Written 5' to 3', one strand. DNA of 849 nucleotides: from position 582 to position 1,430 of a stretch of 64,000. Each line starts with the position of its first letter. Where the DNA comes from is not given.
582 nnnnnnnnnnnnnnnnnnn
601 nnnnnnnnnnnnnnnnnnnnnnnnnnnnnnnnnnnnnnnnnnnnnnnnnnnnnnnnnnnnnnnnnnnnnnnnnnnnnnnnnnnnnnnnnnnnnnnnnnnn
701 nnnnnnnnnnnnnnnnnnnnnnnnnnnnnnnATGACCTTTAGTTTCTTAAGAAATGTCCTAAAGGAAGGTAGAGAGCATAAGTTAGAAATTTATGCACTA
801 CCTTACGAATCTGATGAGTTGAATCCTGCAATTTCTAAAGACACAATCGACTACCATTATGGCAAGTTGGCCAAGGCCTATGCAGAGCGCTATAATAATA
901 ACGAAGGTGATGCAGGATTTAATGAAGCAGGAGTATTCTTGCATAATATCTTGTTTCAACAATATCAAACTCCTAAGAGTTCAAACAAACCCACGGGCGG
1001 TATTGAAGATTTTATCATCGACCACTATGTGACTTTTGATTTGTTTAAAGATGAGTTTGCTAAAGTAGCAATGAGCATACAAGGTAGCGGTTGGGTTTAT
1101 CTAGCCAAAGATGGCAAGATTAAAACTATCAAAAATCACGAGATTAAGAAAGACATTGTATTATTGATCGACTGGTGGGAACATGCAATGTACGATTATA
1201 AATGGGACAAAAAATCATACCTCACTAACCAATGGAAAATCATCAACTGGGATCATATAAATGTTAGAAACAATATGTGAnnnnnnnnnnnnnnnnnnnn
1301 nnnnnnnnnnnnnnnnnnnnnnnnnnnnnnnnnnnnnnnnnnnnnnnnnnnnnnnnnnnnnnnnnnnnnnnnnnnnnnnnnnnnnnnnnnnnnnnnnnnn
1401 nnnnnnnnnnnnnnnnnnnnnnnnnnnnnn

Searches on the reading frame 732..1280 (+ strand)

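Call 20: search_protein_families(library=pfam, proteins=[window:732-1280:+], max_evalue=0.001)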
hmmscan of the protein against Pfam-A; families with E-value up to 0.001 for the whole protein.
window:732-1280:+ (182 aa): 2 families
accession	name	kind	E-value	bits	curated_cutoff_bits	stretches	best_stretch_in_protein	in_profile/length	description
PF02777.23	Sod_Fe_C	-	1.9e-18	66.8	20.9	1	88-177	2-100/102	Iron/manganese superoxide dismutases, C-terminal domain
PF00081.27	Sod_Fe_N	-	1.9e-08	35.1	27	1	19-57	3-41/82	Iron/manganese superoxide dismutases, alpha-hairpin domain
